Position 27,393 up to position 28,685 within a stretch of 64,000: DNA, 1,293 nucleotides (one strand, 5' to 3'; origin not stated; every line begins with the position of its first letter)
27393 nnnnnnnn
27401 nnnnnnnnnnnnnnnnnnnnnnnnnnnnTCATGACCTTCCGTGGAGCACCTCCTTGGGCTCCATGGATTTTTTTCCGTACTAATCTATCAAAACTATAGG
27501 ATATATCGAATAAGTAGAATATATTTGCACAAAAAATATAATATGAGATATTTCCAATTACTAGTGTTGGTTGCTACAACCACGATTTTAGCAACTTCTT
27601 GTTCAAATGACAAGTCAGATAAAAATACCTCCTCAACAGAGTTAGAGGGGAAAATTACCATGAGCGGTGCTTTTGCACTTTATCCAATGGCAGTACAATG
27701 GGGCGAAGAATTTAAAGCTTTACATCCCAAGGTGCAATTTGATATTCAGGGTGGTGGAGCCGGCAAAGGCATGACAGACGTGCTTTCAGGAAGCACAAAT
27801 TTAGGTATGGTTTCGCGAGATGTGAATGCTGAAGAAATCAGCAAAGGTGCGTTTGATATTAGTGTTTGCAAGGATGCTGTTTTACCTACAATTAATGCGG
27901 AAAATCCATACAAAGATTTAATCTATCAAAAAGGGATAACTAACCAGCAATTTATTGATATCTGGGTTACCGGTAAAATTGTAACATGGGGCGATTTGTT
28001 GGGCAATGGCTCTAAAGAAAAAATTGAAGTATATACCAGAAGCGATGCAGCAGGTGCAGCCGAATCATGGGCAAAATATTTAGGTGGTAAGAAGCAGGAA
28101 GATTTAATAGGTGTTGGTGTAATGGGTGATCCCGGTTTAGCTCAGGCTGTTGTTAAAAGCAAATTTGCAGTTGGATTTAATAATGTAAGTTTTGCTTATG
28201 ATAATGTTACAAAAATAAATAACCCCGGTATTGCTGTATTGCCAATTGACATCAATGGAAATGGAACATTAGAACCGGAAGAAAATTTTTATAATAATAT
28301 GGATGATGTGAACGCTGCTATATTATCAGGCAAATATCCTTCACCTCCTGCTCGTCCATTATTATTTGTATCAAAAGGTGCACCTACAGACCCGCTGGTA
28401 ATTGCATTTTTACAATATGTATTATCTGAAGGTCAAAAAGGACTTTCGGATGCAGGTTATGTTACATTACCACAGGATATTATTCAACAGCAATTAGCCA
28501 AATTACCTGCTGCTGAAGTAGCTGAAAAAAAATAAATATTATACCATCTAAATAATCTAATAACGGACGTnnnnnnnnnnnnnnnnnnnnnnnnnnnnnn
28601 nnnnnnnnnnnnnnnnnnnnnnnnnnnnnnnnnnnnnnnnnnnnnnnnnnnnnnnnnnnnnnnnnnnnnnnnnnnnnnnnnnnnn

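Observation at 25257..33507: A 19-bp CTAT-N7-ATAG element ties the Pst-1 promoters to a peroxiredoxin operon and an SLC13 transporter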

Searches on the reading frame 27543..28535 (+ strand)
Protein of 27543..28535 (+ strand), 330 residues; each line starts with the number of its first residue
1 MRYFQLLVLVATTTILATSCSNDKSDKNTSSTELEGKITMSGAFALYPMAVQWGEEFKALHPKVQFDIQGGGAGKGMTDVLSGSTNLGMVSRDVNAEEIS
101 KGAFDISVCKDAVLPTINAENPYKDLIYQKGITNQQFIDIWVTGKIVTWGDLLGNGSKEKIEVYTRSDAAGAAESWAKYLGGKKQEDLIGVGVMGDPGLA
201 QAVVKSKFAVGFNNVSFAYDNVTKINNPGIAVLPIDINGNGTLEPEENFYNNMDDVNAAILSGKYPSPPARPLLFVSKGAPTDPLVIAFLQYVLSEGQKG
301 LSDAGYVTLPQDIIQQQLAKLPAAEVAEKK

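Call 4: search_protein_families(library=ncbifam, proteins=[window:27543-28535:+])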
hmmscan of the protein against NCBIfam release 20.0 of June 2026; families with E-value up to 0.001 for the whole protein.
window:27543-28535:+ (330 aa): 3 families
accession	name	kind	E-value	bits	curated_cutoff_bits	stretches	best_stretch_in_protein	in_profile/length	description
TIGR02136.1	ptsS_2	subfamily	4.6e-33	114.7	206.6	1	6-308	7-294/295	phosphate ABC transporter substrate-binding protein PstS family protein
TIGR00975.1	3a0107s03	equivalog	1.1e-18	67.4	205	1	38-317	1-307/315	phosphate ABC transporter substrate-binding protein PstS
TIGR04505.1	PtsS_plasma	equivalog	0.00077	19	175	0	153-253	199-292/334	phosphate ABC transporter substrate-binding protein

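Call 36: search_solved_structures(query=window:27543-28535:+, max_evalue=0.001, show_alignments=1)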
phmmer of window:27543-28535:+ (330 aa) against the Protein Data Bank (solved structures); distinct sequences matched with E-value up to 0.001: 14.
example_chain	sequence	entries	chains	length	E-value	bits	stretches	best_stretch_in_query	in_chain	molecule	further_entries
4gd5_A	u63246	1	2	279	2.2e-19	72.9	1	6-237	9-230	Phosphate ABC transporter, phosphate-binding protein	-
4q8r_A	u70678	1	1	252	1.9e-18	69.8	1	37-237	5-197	Phosphate ABC transporter, phosphate-binding protein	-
4pqj_A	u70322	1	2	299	3.5e-14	55.8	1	33-319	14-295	Phosphate binding protein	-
4omb_A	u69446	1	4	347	4e-14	55.6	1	31-321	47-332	Phosphate binding protein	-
4jwo_A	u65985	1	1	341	3.5e-13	52.5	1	23-317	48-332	Phosphate binding protein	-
9l8j_A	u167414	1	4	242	5.8e-10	41.9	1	37-236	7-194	Sll0540 protein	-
8ods_A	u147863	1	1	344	5.8e-09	38.6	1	36-316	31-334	Phosphate-binding protein PstS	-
4exl_A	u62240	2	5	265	1.8e-08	37.1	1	37-241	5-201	Phosphate-binding protein pstS 1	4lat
4h1x_A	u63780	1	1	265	7.6e-08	35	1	30-150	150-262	Phosphate-binding protein pstS 2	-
1twy_A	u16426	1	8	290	1.3e-07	34.2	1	36-184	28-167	ABC transporter, periplasmic substrate-binding protein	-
4ecf_A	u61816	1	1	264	6.6e-07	31.9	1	37-223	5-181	ABC-type phosphate transport system, periplasmic component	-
35yt_A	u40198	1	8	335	1.4e-06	30.8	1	37-316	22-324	Phosphate-binding protein PstS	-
1pc3_A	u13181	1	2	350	3.9e-05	26.1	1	38-112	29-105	Phosphate-binding protein 1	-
7dm1_B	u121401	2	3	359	4.1e-05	26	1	38-111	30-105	Phosphate-binding protein PstS 1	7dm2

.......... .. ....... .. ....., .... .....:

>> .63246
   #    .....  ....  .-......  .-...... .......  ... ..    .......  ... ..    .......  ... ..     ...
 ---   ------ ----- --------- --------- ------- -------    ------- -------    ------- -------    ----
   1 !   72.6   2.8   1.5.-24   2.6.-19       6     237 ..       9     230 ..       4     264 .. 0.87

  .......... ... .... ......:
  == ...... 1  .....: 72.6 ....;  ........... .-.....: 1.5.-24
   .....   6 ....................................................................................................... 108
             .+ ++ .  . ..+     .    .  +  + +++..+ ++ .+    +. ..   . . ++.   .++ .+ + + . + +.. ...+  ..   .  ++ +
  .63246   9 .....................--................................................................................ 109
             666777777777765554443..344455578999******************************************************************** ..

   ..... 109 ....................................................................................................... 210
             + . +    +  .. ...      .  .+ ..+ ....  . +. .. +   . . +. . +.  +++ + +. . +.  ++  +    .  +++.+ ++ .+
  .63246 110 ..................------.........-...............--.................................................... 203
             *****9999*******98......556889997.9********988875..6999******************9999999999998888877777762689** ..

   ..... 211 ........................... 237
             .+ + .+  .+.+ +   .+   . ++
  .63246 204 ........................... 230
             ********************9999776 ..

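Call 49: find_homologous_proteins(query=window:27543-28535:+, max_evalue=1e-20)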
Query window:27543-28535:+ (330 aa): 7982 proteins with E <= 1e-20 among 8000 candidates; the best 120 are listed.
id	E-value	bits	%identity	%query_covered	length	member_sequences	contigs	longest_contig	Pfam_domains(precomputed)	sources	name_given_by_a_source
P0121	8.6e-215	730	100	100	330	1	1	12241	PF12849.13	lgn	-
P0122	1.8e-212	722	98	100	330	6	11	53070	PF12849.13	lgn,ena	-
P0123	4.5e-190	649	89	99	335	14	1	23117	PF12849.13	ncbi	-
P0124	5.8e-181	619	85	98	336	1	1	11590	PF12849.13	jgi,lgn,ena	-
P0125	1.9e-173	594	80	100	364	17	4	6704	PF12849.13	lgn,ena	-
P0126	2.2e-168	577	77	98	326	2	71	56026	PF12849.13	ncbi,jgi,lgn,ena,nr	ncbi:MAG TPA: substrate-binding domain-containing protein [Chitinophagales bacterium]|nr:substrate-b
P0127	3.2e-167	573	79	98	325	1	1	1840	PF12849.13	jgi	jgi:phosphate transport system substrate-binding protein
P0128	1.7e-166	571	77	98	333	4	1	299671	PF12849.13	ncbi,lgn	-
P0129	1.0e-163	562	76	100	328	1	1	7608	PF12849.13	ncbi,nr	ncbi:MAG: substrate-binding domain-containing protein [Fimbriimonadaceae bacterium]|nr:substrate-bin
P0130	1.0e-160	552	75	97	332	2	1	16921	PF12849.13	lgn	-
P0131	5.2e-160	550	75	99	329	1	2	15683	PF12849.13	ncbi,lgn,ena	-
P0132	4.3e-159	547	76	96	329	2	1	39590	PF12849.13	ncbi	-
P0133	4.4e-155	534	73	95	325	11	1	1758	PF12849.13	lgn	-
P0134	1.8e-153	528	72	100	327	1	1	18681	PF12849.13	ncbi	ncbi:MAG: PstS family phosphate ABC transporter substrate-binding protein [Chitinophagales bacterium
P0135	1.8e-153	528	73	97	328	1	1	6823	PF12849.13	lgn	-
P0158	7.9e-119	414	62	88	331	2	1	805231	PF12849.13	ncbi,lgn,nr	ncbi:MAG: substrate-binding domain-containing protein [Chitinophagaceae bacterium]|nr:substrate-bind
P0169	3.5e-117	409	58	98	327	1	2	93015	PF12849.13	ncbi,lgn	-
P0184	4.1e-114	399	58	91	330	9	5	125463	PF12727.13,PF12849.13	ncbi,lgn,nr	ncbi:MAG: substrate-binding domain-containing protein [Chitinophagales bacterium]|nr:substrate-bindi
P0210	3.8e-109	383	56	92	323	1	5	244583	PF12849.13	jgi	jgi:phosphate transport system substrate-binding protein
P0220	3.3e-108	380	54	95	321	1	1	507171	PF01547.31,PF12849.13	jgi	jgi:phosphate transport system substrate-binding protein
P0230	9.0e-108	378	54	96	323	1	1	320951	PF12849.13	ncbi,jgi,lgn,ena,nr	ncbi:MAG: PstS family phosphate ABC transporter substrate-binding protein [Bacteroidales bacterium]|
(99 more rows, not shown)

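Call 51: find_encoding_contigs(protein=P0230, flank=8000, max_places=1)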
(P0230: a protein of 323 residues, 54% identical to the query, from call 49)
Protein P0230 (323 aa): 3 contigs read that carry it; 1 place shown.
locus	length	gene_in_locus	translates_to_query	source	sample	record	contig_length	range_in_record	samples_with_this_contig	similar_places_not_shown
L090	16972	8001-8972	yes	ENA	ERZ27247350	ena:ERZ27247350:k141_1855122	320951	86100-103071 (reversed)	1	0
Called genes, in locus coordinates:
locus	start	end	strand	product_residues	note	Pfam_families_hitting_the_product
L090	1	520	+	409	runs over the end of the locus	PF13585:CHU_C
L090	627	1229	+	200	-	-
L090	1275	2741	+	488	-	PF00478:IMPDH, PF03060:NMO (faint), PF00571:CBS, PF01070:FMN_dh (weak)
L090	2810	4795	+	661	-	PF13616:Rotamase_3, PF00639:Rotamase, PF13616:Rotamase_3, PF00639:Rotamase, PF13145:Rotamase_2 (weak)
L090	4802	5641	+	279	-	-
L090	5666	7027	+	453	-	PF13624:SurA_N_3 (weak), PF09312:SurA_N, PF00639:Rotamase, PF13145:Rotamase_2 (weak), PF13616:Rotamase_3, PF00639:Rotamase (weak)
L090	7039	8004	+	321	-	PF20030:bpMoxR, PF00004:AAA (weak), PF07726:AAA_3, PF07728:AAA_5, PF17863:AAA_lid_2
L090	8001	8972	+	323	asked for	PF12849:PBP_like_2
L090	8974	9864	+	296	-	PF00528:BPD_transp_1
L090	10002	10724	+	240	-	PF00528:BPD_transp_1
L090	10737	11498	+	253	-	PF13476:AAA_23 (faint), PF00005:ABC_tran, PF13304:AAA_21 (faint)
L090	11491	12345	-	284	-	PF04055:Radical_SAM, PF16199:Radical_SAM_C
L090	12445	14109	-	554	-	PF07690:MFS_1, PF00854:PTR2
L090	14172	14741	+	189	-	PF04542:Sigma70_r2, PF08281:Sigma70_r4_2, PF04545:Sigma70_r4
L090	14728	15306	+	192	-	-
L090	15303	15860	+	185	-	PF14060:DUF4252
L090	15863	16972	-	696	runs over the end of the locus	-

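Call 52: find_encoding_contigs(protein=P0220, flank=8000, max_places=1)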
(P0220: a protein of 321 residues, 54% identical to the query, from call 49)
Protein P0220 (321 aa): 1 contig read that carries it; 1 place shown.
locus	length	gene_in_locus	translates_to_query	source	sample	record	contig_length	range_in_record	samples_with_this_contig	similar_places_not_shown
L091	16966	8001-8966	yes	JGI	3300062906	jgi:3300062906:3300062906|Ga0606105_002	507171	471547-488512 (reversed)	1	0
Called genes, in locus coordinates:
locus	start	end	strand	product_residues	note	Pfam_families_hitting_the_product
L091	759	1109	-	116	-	PF11680:DUF3276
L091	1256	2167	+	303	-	PF01882:DUF58, PF05762:VWA_CoxE (weak), PF13519:VWA_2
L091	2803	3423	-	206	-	PF00730:HhH-GPD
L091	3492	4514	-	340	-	PF00155:Aminotran_1_2 (weak), PF01212:Beta_elim_lyase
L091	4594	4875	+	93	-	-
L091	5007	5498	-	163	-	PF12850:Metallophos_2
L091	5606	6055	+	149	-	-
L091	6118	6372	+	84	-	-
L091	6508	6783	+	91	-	-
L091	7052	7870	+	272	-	PF10677:DUF2490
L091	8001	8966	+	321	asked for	PF12849:PBP_like_2, PF01547:SBP_bac_1 (faint)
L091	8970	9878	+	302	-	PF00528:BPD_transp_1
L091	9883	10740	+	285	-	PF00528:BPD_transp_1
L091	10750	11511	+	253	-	PF00005:ABC_tran, PF13401:AAA_22 (weak), PF13304:AAA_21 (faint)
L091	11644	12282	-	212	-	PF00156:Pribosyltran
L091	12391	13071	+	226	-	PF00293:NUDIX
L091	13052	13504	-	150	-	PF01467:CTP_transf_like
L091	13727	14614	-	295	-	PF12864:DUF3822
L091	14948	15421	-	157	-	PF00293:NUDIX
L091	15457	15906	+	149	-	PF14539:DUF4442 (weak), PF03061:4HBT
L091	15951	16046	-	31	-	-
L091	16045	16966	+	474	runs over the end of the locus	PF05970:PIF1, PF13245:AAA_19, PF13604:AAA_30, PF09848:SLFN-g3_helicase (weak), PF13538:UvrD_C_2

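Call 53: find_encoding_contigs(protein=P0158, flank=8000, max_places=1)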
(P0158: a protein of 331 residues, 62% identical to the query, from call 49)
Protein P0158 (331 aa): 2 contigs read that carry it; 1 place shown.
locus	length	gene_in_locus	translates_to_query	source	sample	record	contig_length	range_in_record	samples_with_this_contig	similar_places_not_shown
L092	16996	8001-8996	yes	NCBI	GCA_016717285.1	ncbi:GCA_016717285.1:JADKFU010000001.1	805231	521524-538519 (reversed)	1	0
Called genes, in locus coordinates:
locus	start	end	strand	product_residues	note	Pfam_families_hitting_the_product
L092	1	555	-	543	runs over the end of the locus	PF00171:Aldedh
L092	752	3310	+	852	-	PF13491:FtsK_4TM, PF17854:FtsK_alpha, PF01580:FtsK_SpoIIIE, PF09397:FtsK_gamma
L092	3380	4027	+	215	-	PF16584:LolA_2, PF03548:LolA, PF17131:TP_0789-like (weak)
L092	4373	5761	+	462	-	PF00890:FAD_binding_2 (weak), PF01134:GIDA (faint), PF01266:DAO (faint), PF07992:Pyr_redox_2, PF12831:FAD_oxidored (weak), PF13738:Pyr_redox_3, PF00070:Pyr_redox, PF02852:Pyr_redox_dim, +2 more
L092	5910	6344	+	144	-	PF02082:Rrf2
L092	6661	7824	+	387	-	PF07396:Porin_O_P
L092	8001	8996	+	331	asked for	PF12849:PBP_like_2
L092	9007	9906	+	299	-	PF00528:BPD_transp_1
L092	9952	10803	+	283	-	PF00528:BPD_transp_1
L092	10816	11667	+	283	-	PF00005:ABC_tran, PF13304:AAA_21 (faint)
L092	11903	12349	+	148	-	PF02082:Rrf2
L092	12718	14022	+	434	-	PF00999:Na_H_Exchanger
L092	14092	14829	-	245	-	PF27665:UCP028175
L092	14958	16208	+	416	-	PF01546:Peptidase_M20, PF07687:M20_dimer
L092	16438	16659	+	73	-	PF12732:YtxH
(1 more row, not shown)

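Call 75: find_encoding_contigs(protein=P0210, flank=7000, max_places=1)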
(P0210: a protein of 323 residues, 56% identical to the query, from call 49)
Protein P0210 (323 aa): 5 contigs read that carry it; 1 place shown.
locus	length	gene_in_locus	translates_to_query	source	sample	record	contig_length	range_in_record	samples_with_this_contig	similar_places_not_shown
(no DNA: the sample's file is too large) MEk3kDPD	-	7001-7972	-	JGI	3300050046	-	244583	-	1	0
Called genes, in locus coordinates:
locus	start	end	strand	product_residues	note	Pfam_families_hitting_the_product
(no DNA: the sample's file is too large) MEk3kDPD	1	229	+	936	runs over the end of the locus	PF00082:Peptidase_S8, PF18962:Por_Secre_tail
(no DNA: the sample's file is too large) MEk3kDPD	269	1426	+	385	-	PF20510:HgmA_N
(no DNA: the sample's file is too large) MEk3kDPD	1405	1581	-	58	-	-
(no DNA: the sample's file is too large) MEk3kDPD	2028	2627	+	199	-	PF04542:Sigma70_r2, PF08281:Sigma70_r4_2, PF04545:Sigma70_r4 (weak)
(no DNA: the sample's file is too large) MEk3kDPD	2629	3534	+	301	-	PF13585:CHU_C (weak)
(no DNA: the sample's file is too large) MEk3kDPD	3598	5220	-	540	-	PF00478:IMPDH, PF00571:CBS, PF03060:NMO, PF04131:NanE, PF01070:FMN_dh, PF01645:Glu_synthase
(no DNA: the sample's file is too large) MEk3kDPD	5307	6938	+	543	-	PF06418:CTP_synth_N, PF00117:GATase, PF07722:Peptidase_C26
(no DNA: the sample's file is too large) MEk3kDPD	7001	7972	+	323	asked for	PF12849:PBP_like_2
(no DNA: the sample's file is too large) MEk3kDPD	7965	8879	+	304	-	PF00528:BPD_transp_1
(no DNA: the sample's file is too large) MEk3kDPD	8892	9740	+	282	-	PF00528:BPD_transp_1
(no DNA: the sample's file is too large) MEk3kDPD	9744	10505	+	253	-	PF00005:ABC_tran, PF13304:AAA_21 (faint)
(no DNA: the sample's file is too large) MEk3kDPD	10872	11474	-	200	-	PF02397:Bac_transf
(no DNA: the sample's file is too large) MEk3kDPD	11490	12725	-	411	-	PF00155:Aminotran_1_2, PF01041:DegT_DnrJ_EryC1, PF01053:Cys_Met_Meta_PP (faint)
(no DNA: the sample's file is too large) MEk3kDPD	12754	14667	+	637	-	PF00884:Sulfatase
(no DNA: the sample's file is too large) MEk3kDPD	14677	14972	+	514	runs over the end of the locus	-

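Call 76: find_encoding_contigs(protein=P0184, flank=7000, max_places=1)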
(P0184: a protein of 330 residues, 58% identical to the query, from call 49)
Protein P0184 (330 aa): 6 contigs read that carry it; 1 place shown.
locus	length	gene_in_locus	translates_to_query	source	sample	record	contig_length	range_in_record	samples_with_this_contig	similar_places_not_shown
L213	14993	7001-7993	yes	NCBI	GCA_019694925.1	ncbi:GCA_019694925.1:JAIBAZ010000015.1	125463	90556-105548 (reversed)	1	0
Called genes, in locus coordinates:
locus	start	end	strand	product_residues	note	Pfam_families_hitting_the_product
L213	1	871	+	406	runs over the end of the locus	PF22458:RsmF-B_ferredox, PF01189:Methyltr_RsmB-F, PF13847:Methyltransf_31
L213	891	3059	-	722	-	PF00431:CUB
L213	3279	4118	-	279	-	PF18962:Por_Secre_tail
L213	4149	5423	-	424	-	PF00155:Aminotran_1_2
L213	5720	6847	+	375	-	PF07396:Porin_O_P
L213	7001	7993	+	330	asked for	PF12849:PBP_like_2, PF12727:PBP_like (faint)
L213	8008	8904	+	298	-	PF00528:BPD_transp_1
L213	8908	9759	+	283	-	PF00528:BPD_transp_1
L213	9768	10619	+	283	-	PF13476:AAA_23 (faint), PF00005:ABC_tran, PF13304:AAA_21 (faint)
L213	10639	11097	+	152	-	PF02082:Rrf2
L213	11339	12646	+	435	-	PF00999:Na_H_Exchanger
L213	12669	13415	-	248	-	-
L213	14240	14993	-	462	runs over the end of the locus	-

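Call 77: find_encoding_contigs(protein=P0169, flank=7000, max_places=1)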
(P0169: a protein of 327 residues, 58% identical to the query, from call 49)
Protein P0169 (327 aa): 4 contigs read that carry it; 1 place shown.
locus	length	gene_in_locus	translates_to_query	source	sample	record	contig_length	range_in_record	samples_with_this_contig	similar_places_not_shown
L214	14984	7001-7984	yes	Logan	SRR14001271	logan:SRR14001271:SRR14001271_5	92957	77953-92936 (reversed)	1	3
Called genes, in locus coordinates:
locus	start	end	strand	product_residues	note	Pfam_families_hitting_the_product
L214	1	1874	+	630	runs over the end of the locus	?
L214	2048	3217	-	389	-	PF00150:Cellulase (weak), PF07745:Glyco_hydro_53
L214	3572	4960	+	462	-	PF00890:FAD_binding_2 (weak), PF01134:GIDA (weak), PF01266:DAO (faint), PF07992:Pyr_redox_2, PF12831:FAD_oxidored, PF13738:Pyr_redox_3, PF00070:Pyr_redox, PF02852:Pyr_redox_dim, +3 more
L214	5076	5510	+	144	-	PF02082:Rrf2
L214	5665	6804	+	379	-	PF07396:Porin_O_P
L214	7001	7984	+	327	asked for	PF12849:PBP_like_2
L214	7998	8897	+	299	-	PF00528:BPD_transp_1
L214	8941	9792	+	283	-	PF00528:BPD_transp_1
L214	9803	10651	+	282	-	PF13175:AAA_15 (weak), PF13476:AAA_23 (weak), PF00005:ABC_tran, PF13304:AAA_21 (faint)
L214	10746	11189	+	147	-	PF02082:Rrf2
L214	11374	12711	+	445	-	PF00999:Na_H_Exchanger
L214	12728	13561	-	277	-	PF27665:UCP028175 (weak)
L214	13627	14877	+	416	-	PF05343:Peptidase_M42 (faint), PF01546:Peptidase_M20, PF07687:M20_dimer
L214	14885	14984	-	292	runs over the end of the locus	PF01569:PAP2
